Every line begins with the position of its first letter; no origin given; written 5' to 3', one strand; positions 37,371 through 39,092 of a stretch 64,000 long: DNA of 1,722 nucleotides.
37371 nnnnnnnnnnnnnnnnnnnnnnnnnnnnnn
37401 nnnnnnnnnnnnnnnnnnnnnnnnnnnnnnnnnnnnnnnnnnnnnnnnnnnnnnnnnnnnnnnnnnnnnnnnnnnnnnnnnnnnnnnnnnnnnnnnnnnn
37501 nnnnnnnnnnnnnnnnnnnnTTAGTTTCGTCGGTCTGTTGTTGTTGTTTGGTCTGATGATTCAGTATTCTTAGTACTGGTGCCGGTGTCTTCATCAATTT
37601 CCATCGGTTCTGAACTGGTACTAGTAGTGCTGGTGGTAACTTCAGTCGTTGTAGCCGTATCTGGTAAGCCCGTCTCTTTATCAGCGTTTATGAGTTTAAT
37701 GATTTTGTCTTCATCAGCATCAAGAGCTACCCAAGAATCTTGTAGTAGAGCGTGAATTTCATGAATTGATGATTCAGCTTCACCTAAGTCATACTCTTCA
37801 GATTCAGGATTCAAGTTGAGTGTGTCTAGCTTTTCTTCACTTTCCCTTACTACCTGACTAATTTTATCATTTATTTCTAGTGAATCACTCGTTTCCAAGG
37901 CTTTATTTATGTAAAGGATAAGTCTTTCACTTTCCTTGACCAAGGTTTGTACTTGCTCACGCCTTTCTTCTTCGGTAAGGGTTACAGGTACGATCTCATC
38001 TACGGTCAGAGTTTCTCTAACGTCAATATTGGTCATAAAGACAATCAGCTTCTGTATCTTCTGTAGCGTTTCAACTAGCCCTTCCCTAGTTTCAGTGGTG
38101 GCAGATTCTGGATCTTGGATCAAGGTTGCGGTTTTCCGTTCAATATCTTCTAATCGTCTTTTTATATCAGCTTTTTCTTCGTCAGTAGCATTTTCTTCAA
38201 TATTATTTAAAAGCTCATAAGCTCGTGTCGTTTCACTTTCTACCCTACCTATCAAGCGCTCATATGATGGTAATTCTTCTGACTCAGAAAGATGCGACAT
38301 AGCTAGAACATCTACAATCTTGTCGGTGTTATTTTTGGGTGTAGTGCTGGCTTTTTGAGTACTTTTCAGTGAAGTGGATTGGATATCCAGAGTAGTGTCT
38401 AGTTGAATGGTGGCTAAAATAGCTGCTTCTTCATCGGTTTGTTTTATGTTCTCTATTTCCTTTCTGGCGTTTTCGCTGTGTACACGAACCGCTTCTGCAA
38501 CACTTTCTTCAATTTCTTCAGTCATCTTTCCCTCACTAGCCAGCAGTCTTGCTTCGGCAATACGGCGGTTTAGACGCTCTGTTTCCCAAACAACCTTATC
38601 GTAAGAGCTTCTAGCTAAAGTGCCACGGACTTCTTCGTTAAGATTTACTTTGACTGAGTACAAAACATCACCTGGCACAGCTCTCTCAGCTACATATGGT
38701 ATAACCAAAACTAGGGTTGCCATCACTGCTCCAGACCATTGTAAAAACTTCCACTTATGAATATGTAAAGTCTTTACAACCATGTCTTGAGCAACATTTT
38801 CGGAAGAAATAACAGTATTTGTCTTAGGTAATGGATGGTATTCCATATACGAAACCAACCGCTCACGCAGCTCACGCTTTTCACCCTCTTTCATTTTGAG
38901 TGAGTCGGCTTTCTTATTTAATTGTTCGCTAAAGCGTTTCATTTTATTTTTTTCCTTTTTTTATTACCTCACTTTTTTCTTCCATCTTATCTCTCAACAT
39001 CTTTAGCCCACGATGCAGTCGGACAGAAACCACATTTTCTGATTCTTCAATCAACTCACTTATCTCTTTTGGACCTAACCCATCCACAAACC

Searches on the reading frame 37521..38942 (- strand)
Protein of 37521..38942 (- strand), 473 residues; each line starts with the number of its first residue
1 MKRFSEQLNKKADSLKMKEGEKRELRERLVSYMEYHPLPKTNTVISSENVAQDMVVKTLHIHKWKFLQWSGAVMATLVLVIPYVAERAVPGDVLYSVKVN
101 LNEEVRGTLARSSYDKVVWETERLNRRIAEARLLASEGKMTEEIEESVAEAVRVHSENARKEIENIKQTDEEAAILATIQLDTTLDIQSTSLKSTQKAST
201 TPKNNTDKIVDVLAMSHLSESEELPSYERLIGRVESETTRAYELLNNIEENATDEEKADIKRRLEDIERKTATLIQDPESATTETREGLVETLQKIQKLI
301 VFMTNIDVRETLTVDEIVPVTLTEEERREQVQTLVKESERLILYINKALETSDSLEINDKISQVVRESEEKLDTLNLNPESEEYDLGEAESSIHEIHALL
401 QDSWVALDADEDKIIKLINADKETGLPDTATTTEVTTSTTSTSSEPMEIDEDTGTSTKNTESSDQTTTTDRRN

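Call 10: search_protein_families(library=pfam, proteins=[window:37521-38942:-], max_evalue=1)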
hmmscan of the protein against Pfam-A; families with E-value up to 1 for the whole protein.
window:37521-38942:- (473 aa): 1 family
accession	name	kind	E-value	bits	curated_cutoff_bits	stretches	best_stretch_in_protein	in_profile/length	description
PF18915.5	DUF5667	-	1.8e-06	28.7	27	1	88-175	2-86/99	Domain of unknown function (DUF5667)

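Call 45: find_homologous_proteins(query=window:37521-38942:-, max_evalue=1e-20)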
Query window:37521-38942:- (473 aa): 968 proteins with E <= 1e-20 among 8000 candidates; the best 120 are listed.
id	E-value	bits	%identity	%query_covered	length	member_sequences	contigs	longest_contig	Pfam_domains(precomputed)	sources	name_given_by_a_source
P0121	2.0e-287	971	100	100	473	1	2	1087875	PF18915.6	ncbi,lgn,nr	ncbi:MAG: hypothetical protein H6779_03305 [Candidatus Nomurabacteria bacterium]|nr:hypothetical pro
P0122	1.9e-133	464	56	92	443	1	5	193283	PF18915.6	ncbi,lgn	-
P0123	2.1e-133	463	55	92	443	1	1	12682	PF18915.6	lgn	-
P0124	4.0e-133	463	56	95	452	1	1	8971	PF18915.6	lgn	-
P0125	2.2e-131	457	56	95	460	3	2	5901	PF18915.6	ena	-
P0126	3.8e-131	456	55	95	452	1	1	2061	PF18915.6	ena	-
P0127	1.7e-127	444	56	89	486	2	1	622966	PF18915.6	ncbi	ncbi:MAG: DUF5667 domain-containing protein [Candidatus Paceibacterota bacterium]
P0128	5.1e-125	436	55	88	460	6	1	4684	PF18915.6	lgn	-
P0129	5.2e-125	436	57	85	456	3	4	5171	PF18915.6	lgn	-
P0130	1.6e-124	434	53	97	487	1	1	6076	PF18915.6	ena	-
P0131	2.2e-124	434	57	85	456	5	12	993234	PF18915.6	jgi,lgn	jgi:putative lipoic acid-binding regulatory protein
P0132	8.7e-124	432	55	90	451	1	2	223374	PF18915.6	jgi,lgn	jgi:hypothetical protein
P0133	1.7e-123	431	54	95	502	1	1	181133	PF18915.6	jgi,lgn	jgi:hypothetical protein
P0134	1.9e-123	431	53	93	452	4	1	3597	PF18915.6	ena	-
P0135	4.5e-122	426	56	85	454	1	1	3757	PF18915.6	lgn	-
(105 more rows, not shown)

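Call 46: find_encoding_contigs(protein=P0122, flank=8000, max_places=4)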
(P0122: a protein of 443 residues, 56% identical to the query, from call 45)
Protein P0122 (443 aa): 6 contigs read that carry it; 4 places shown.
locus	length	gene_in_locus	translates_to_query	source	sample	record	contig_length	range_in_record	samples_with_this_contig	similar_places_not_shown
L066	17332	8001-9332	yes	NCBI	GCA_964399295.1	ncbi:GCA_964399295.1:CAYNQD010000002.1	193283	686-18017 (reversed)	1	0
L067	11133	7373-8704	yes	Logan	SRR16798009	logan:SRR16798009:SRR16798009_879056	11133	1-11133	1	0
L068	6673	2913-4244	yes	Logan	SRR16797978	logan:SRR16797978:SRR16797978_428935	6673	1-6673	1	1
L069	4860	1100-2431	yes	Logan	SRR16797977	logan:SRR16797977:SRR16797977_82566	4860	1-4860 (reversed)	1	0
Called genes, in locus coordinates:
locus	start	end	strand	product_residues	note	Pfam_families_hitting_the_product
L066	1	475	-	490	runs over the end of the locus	PF01743:PolyA_pol, PF12627:PolyA_pol_RNAbd, PF01966:HD, PF13735:tRNA_NucTran2_2 (weak)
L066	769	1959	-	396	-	PF02661:Fic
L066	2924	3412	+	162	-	-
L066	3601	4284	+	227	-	PF13384:HTH_23 (weak)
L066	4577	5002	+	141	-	PF02021:UPF0102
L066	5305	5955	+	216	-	-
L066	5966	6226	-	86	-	PF01258:zf-dskA_traR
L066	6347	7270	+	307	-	PF01544:CorA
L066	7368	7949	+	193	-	PF04542:Sigma70_r2 (weak), PF08281:Sigma70_r4_2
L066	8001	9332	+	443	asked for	PF18915:DUF5667 (weak)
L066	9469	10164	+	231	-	-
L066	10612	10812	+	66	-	-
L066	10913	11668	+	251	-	PF00117:GATase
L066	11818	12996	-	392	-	PF00089:Trypsin, PF13365:Trypsin_2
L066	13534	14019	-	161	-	PF00293:NUDIX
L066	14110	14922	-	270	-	-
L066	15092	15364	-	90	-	PF00216:Bac_DNA_binding, PF18291:HU-HIG (weak)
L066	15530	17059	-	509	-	PF12072:RNase_Y_N, PF00013:KH_1 (weak), PF01966:HD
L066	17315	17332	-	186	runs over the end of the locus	PF00574:CLP_protease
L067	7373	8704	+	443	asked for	PF18915:DUF5667 (weak)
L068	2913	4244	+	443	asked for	PF18915:DUF5667 (weak)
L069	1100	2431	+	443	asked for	PF18915:DUF5667 (weak)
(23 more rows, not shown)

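Call 47: find_encoding_contigs(protein=P0131, flank=8000, max_places=4)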
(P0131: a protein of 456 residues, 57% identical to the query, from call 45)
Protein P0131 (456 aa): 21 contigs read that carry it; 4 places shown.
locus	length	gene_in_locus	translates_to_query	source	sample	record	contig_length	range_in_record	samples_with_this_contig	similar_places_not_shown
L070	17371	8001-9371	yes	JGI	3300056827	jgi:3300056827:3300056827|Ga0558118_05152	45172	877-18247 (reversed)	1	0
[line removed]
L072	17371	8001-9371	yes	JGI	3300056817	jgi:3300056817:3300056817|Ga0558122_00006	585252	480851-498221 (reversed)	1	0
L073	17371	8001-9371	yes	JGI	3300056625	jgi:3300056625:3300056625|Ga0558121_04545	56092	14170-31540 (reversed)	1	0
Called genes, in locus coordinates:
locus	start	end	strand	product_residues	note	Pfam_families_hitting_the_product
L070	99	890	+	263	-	PF03372:Exo_endo_phos, PF14529:Exo_endo_phos_2 (faint)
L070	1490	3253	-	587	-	PF01743:PolyA_pol, PF12627:PolyA_pol_RNAbd, PF01966:HD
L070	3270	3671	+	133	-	-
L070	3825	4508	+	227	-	PF13384:HTH_23 (faint)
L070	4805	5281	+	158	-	PF02021:UPF0102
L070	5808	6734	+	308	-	PF01544:CorA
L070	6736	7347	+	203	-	PF00561:Abhydrolase_1 (faint)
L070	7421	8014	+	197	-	PF04542:Sigma70_r2, PF08281:Sigma70_r4_2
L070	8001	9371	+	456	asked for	PF18915:DUF5667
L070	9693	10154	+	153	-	-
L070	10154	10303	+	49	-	-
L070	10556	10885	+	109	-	-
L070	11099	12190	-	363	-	PF00089:Trypsin, PF13365:Trypsin_2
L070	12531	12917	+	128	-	PF00903:Glyoxalase (faint), PF22677:Ble-like_N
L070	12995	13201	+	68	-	-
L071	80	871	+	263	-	PF03372:Exo_endo_phos, PF14529:Exo_endo_phos_2 (faint)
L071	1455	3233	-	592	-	PF01743:PolyA_pol, PF12627:PolyA_pol_RNAbd, PF01966:HD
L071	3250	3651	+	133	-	-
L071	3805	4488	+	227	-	PF13384:HTH_23 (faint)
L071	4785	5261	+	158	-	PF02021:UPF0102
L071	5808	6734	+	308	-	PF01544:CorA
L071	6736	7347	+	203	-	PF00561:Abhydrolase_1 (faint)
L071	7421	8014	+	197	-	PF04542:Sigma70_r2, PF08281:Sigma70_r4_2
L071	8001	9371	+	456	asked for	PF18915:DUF5667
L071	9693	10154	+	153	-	-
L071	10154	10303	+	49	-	-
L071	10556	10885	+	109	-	-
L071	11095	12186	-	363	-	PF00089:Trypsin, PF13365:Trypsin_2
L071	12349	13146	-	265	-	PF13408:Zn_ribbon_recom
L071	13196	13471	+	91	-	PF01527:HTH_Tnp_1 (weak), PF13384:HTH_23 (faint), PF13518:HTH_28 (weak)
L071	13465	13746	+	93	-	-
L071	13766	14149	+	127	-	PF00665:rve, PF13683:rve_3, PF13333:rve_2 (faint)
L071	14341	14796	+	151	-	-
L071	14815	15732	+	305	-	PF01636:APH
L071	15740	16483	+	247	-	PF00106:adh_short, PF08659:KR, PF23441:SDR (weak), PF13561:adh_short_C2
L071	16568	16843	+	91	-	PF01527:HTH_Tnp_1 (weak), PF13384:HTH_23 (faint), PF13518:HTH_28 (weak)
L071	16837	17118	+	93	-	-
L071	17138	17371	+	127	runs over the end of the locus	PF00665:rve, PF13683:rve_3, PF13333:rve_2 (faint)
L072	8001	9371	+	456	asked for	PF18915:DUF5667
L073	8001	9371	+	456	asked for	PF18915:DUF5667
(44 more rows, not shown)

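Call 51: find_encoding_contigs(protein=P0132, flank=6000, max_places=2)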
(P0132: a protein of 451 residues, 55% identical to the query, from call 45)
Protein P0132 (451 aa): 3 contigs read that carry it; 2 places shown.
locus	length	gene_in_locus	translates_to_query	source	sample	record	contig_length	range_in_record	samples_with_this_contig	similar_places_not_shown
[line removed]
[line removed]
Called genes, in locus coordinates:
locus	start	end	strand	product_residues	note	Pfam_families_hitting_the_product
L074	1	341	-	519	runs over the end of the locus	PF01743:PolyA_pol, PF12627:PolyA_pol_RNAbd, PF01966:HD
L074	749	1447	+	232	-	PF13384:HTH_23 (weak)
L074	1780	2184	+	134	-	PF08378:NERD (faint), PF02021:UPF0102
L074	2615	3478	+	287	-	PF00069:Pkinase, PF01163:RIO1 (weak)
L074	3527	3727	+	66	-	-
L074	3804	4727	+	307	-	PF01544:CorA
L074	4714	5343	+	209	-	PF06821:Ser_hydrolase (weak), PF00561:Abhydrolase_1 (weak)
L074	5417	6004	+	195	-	PF04542:Sigma70_r2, PF08281:Sigma70_r4_2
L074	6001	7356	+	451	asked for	PF18915:DUF5667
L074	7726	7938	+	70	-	-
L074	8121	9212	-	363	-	PF00089:Trypsin, PF13365:Trypsin_2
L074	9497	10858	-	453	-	PF01566:Nramp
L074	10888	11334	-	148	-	PF01325:Fe_dep_repress, PF12802:MarR_2 (weak), PF01047:MarR (weak), PF09339:HTH_IclR, PF13412:HTH_24, PF02742:Fe_dep_repr_C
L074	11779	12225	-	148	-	PF01569:PAP2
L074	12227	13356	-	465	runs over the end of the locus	PF00122:E1-E2_ATPase, PF00702:Hydrolase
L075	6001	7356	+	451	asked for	PF18915:DUF5667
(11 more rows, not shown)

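Call 52: find_encoding_contigs(protein=P0133, flank=6000, max_places=2)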
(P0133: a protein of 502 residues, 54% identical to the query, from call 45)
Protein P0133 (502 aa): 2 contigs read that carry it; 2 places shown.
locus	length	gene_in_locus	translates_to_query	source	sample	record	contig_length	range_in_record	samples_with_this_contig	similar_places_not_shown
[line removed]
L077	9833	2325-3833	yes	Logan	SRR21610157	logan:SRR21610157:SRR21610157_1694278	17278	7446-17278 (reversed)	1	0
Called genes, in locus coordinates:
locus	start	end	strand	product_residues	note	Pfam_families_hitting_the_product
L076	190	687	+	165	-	-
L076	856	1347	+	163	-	PF08378:NERD (weak), PF02021:UPF0102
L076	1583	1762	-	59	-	-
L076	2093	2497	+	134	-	PF00293:NUDIX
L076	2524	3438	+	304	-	PF01636:APH (faint), PF00069:Pkinase (weak)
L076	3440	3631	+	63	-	-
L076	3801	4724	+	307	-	PF01544:CorA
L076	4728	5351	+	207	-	PF00561:Abhydrolase_1 (faint)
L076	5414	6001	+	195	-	PF04542:Sigma70_r2 (weak), PF08281:Sigma70_r4_2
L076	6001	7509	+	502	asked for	PF18915:DUF5667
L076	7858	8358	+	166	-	-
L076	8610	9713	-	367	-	PF00089:Trypsin (weak), PF13365:Trypsin_2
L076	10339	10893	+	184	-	-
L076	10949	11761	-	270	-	PF20257:SAM_HAT_C (weak)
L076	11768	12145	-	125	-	-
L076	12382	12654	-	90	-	PF00216:Bac_DNA_binding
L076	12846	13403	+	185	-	PF00800:PDT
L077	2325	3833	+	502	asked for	PF18915:DUF5667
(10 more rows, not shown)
